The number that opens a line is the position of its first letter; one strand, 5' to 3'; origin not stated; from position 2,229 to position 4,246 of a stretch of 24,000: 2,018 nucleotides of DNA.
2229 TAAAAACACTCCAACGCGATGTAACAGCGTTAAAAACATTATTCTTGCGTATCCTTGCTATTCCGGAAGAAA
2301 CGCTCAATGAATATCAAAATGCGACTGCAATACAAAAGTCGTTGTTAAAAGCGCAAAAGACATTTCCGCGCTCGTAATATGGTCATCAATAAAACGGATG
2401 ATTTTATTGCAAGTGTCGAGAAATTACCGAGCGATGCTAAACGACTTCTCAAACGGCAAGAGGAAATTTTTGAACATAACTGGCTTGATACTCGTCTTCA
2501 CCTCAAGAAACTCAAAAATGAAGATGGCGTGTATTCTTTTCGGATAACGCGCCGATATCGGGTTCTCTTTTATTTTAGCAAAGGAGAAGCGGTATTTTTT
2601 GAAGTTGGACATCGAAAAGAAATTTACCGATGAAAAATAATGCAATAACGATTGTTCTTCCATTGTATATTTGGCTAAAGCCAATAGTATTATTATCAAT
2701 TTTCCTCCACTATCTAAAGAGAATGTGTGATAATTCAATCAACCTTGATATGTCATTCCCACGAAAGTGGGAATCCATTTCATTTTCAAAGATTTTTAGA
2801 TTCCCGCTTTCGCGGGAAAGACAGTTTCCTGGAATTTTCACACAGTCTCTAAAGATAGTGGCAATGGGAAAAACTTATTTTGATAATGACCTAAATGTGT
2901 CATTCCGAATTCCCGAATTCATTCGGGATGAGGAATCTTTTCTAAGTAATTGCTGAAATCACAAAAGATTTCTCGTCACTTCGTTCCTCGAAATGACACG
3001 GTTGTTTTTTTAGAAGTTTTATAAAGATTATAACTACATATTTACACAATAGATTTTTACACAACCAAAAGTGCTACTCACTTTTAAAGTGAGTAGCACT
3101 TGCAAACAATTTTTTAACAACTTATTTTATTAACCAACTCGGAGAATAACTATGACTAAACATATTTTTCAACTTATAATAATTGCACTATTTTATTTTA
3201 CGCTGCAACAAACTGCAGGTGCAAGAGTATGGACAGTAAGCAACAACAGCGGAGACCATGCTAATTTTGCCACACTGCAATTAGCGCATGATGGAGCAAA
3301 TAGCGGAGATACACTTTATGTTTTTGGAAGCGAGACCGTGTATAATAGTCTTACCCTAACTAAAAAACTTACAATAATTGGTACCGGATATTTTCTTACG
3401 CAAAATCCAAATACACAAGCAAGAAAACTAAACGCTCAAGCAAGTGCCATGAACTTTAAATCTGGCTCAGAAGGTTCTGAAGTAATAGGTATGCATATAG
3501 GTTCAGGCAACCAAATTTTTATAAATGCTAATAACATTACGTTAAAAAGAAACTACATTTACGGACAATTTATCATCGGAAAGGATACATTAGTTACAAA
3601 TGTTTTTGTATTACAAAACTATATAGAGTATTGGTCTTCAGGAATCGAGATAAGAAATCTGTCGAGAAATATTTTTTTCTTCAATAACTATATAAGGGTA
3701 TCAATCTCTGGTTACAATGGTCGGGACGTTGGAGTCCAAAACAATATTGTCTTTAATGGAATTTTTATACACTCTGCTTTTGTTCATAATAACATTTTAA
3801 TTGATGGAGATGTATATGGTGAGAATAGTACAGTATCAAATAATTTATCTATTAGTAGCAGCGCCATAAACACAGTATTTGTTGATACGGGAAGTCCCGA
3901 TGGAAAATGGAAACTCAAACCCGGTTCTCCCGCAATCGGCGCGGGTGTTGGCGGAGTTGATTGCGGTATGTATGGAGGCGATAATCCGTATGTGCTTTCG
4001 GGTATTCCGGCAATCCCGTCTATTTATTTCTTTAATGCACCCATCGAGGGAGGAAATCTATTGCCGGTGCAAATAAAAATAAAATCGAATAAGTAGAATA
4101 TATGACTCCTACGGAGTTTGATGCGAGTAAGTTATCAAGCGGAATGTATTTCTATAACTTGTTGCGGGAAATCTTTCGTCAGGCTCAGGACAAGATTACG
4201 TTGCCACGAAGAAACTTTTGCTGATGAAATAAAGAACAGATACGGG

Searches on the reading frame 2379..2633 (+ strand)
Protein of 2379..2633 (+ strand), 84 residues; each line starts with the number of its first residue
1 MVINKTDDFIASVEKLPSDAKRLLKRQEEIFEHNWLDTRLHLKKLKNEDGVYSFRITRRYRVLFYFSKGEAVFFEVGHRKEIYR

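Call 5: search_protein_families(library=pfam, max_evalue=0.01, proteins=[window:2379-2633:+])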
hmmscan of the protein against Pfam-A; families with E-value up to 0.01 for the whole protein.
window:2379-2633:+ (84 aa): 4 families
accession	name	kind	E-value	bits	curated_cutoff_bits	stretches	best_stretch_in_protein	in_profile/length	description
PF24732.2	ParE_like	-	2.6e-05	24.5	24.4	1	39-75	22-58/67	ParE-like toxin domain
PF05016.21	ParE_toxin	-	0.00015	22.7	23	1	5-83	13-89/89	ParE toxin of type II toxin-antitoxin system, parDE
PF05973.20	Gp49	-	0.0069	16.9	23.9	1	14-74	4-66/90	Phage derived protein Gp49-like (DUF891)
PF05015.19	HigB-like_toxin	-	0.0086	17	27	0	41-72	52-84/91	RelE-like toxin of type II toxin-antitoxin system HigB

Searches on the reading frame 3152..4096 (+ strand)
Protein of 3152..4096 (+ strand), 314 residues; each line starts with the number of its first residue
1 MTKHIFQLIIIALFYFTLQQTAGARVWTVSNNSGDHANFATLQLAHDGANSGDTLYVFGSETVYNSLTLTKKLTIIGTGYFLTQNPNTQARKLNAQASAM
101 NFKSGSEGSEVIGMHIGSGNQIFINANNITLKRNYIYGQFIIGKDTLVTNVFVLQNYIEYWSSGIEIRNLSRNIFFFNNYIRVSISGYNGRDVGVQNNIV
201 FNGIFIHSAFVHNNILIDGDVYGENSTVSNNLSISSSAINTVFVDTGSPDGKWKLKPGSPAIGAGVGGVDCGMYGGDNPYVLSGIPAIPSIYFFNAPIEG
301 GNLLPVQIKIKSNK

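Call 27: find_encoding_contigs(protein=window:3152-4096:+, flank=10000, max_places=3)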
Protein window:3152-4096:+ (314 aa): 3 contigs read that carry it; 2 places shown.
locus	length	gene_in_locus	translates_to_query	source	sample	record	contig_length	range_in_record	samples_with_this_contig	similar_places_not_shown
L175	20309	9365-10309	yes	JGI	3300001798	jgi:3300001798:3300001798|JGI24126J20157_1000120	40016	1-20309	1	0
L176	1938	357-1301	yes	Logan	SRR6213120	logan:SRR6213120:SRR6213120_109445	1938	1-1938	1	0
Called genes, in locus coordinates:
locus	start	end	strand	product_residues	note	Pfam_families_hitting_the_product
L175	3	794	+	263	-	?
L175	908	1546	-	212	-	-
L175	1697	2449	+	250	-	-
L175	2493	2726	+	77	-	PF10047:DUF2281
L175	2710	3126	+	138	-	PF01850:PIN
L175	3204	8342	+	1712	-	PF02450:LCAT (weak), PF00041:fn3 (faint), PF25788:Ig_Rha78A_N (faint), PF13517:FG-GAP_3, PF15780:ASH, PF22073:Cep192_D4 (weak), PF22544:HYDIN_VesB_CFA65-like_Ig, PF18962:Por_Secre_tail, +1 more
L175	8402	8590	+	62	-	-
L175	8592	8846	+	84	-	-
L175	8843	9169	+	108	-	-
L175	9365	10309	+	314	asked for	-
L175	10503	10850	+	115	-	PF00576:Transthyretin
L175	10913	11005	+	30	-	-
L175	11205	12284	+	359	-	PF02625:XdhC_CoxI, PF13478:XdhC_C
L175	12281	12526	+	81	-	PF02597:ThiS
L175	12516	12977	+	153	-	PF02391:MoaE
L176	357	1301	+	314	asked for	-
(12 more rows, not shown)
